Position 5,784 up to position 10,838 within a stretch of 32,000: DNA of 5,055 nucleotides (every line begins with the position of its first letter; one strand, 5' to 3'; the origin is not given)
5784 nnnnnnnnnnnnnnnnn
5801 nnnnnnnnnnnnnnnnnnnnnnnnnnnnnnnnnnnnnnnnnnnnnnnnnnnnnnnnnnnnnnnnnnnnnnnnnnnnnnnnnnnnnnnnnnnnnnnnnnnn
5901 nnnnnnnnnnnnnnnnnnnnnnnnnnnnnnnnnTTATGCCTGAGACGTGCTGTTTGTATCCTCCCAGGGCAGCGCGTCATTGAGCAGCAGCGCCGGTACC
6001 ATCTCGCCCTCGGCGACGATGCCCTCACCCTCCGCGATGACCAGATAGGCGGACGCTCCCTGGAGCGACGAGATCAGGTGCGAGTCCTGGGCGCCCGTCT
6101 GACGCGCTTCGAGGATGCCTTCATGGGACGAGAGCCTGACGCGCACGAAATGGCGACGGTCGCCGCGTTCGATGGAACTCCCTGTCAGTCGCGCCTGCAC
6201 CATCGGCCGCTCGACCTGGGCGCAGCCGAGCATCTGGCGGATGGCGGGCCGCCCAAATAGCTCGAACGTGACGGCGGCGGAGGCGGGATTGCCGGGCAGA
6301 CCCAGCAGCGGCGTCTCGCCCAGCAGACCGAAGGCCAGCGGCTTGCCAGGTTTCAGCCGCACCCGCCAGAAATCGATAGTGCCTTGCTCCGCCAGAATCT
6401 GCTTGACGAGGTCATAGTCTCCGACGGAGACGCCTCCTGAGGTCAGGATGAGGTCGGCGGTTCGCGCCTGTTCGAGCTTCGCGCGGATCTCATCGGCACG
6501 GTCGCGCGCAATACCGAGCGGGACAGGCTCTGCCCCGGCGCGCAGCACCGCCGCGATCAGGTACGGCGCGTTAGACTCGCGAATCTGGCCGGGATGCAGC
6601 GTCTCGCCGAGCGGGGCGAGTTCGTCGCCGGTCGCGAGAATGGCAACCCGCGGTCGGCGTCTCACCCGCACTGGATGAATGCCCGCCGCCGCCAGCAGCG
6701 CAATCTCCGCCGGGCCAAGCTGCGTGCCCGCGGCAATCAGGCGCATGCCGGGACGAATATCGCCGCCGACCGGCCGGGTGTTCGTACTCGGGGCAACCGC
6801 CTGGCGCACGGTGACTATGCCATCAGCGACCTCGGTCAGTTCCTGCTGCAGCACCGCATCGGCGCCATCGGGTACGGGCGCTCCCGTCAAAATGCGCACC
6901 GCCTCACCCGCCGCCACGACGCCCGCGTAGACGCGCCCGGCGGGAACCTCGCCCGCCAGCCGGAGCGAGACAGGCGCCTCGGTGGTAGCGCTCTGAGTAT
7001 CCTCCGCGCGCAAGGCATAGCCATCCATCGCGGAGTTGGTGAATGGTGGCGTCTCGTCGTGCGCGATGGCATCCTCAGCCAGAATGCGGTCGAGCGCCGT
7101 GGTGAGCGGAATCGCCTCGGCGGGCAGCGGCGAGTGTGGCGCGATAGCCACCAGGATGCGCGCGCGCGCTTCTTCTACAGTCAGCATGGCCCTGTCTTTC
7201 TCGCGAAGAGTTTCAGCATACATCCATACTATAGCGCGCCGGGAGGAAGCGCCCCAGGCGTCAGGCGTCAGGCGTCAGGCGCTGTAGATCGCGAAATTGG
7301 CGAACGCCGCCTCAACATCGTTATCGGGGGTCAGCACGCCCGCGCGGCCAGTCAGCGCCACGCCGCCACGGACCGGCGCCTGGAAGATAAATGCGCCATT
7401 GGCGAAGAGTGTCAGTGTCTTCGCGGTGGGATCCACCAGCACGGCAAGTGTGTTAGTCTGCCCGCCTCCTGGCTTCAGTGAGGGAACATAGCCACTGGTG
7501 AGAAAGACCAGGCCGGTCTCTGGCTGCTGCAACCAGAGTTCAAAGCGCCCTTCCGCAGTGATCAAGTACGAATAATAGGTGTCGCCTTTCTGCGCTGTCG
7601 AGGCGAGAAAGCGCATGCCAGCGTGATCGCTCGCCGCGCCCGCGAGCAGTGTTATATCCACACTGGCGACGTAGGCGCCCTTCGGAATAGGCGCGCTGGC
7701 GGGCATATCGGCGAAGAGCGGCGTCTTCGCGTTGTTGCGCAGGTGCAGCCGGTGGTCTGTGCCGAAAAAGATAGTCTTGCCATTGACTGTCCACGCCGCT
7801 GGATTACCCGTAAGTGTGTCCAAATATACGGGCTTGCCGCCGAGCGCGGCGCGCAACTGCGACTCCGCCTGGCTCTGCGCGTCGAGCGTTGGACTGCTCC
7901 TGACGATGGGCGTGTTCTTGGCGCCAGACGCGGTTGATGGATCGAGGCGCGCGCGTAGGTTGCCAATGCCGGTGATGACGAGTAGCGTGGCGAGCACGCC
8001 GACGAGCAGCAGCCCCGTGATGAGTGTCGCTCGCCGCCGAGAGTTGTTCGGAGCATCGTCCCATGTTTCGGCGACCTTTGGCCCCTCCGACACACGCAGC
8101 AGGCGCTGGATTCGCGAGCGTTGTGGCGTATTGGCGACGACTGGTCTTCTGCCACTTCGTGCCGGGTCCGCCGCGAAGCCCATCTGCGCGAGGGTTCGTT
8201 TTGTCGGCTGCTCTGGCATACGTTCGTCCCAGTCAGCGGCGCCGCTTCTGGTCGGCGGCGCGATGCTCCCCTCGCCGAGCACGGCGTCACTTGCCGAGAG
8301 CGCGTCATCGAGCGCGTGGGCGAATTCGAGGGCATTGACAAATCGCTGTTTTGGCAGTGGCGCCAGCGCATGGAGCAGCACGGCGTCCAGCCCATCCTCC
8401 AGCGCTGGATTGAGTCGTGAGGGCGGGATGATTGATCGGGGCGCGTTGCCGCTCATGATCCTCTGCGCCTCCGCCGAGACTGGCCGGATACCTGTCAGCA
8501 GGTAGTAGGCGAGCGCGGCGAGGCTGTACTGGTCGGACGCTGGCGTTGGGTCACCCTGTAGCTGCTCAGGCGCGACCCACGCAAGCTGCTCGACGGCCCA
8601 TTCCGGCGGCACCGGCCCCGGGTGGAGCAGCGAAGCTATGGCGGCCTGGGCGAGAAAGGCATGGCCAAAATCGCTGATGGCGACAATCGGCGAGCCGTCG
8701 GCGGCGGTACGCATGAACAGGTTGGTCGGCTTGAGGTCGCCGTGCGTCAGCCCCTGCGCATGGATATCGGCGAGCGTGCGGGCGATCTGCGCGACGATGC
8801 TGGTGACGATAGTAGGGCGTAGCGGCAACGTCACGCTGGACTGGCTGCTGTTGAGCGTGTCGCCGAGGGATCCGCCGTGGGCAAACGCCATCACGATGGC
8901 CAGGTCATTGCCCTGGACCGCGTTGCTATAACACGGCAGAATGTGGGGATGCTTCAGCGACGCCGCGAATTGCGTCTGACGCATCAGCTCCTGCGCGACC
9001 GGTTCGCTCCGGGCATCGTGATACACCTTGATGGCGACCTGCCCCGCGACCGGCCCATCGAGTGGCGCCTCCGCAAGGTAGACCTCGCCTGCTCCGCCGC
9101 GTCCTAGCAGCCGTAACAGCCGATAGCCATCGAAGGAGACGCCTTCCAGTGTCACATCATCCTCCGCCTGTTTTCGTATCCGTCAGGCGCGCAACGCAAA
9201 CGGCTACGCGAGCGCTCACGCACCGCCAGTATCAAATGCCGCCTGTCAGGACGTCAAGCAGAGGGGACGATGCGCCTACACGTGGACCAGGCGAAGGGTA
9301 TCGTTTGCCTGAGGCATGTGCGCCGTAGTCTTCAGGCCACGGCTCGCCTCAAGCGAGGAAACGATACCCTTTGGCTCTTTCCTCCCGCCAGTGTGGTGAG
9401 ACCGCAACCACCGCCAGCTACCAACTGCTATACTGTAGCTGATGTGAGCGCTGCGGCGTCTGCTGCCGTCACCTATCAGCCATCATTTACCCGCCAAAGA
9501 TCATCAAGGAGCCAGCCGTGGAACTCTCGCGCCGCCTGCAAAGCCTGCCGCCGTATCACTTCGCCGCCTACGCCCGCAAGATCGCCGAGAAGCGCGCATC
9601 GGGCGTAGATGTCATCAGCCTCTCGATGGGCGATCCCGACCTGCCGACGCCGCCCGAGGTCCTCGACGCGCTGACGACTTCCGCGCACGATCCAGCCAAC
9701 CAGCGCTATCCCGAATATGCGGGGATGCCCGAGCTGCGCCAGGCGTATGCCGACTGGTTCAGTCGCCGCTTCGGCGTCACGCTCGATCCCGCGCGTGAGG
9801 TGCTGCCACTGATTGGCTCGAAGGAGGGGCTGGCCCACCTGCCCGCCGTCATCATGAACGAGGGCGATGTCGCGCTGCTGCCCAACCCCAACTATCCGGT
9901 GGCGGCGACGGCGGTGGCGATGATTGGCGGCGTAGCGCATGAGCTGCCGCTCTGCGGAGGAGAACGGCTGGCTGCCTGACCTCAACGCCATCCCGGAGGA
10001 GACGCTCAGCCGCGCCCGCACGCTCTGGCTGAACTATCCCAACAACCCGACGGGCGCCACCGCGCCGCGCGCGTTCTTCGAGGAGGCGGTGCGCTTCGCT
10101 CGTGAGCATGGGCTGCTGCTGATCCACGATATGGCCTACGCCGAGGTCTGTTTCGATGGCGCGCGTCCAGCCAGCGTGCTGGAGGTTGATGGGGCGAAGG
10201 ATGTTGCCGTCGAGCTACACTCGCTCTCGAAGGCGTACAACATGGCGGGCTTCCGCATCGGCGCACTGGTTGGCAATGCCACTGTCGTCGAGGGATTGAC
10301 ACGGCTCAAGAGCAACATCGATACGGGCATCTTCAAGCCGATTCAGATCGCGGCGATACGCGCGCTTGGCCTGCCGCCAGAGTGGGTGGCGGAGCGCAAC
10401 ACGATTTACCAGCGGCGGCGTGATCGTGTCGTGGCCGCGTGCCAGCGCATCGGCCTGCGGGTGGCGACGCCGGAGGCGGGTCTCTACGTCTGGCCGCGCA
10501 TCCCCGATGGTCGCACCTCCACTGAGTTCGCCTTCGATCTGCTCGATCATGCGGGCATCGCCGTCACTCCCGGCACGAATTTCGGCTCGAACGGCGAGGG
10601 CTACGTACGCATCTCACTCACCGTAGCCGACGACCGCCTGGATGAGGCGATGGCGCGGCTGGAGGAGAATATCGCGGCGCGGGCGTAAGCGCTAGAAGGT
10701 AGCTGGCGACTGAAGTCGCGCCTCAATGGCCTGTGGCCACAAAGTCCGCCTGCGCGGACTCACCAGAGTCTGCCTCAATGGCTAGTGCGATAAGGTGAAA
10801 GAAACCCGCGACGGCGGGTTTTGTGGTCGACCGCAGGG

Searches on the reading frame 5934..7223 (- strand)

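Call 70: search_protein_families(library=pfam, proteins=[window:5934-7223:-], max_evalue=0.00001)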
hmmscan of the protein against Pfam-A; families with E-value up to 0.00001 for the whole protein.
window:5934-7223:- (429 aa): 3 families
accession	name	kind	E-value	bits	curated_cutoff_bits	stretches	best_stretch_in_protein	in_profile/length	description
PF03453.22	MoeA_N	-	8.4e-44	149.5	30.8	1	14-181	1-160/160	MoeA N-terminal region (domain I and II)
PF00994.29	MoCF_biosynth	-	2.7e-32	111.9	26.6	1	194-329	1-143/144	Probable molybdopterin binding domain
PF03454.20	MoeA_C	-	1.9e-15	57.3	22.1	1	344-414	2-72/72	MoeA C-terminal region (domain IV)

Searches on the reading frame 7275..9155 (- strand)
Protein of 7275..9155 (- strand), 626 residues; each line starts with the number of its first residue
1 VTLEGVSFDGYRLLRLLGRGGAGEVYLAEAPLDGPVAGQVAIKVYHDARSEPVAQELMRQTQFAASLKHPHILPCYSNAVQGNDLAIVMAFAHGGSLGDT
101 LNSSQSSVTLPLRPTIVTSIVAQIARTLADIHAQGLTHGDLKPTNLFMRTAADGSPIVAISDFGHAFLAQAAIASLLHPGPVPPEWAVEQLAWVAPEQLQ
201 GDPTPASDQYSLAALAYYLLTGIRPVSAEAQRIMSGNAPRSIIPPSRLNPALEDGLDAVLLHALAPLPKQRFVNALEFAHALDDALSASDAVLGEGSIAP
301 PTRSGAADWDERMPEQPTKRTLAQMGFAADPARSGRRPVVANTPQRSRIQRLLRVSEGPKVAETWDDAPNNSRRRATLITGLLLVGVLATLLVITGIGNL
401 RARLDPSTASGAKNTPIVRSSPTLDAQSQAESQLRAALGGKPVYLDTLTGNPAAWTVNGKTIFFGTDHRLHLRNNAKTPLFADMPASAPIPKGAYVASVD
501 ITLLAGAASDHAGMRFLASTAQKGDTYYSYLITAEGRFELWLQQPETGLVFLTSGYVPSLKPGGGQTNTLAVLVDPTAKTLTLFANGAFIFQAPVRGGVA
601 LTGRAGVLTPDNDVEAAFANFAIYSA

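Call 70: search_protein_families(library=pfam, proteins=[window:7275-9155:-], max_evalue=0.00001)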
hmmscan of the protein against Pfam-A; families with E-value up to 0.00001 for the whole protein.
window:7275-9155:- (626 aa): 2 families
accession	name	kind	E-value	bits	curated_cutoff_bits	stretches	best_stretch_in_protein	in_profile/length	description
PF00069.31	Pkinase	-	3.4e-27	95.9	31.7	1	11-232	1-203/263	Protein kinase domain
PF07714.23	PK_Tyr_Ser-Thr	-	6.2e-21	75.3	23.1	1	13-226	3-205/258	Protein tyrosine and serine/threonine kinase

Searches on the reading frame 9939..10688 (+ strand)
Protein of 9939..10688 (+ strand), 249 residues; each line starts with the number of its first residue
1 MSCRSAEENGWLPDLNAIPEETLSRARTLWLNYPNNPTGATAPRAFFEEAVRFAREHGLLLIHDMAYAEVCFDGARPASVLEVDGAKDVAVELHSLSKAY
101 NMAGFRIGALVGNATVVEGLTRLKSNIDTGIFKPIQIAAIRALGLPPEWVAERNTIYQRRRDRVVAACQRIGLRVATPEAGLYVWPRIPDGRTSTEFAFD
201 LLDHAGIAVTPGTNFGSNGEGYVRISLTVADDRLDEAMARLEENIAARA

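Call 70: search_protein_families(library=pfam, proteins=[window:9939-10688:+], max_evalue=0.00001)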
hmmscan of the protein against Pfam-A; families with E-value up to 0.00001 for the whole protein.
window:9939-10688:+ (249 aa): 1 family
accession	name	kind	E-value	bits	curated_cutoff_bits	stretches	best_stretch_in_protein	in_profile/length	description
PF00155.27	Aminotran_1_2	-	6.9e-44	150.9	19.7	1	7-241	122-361/361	Aminotransferase class I and II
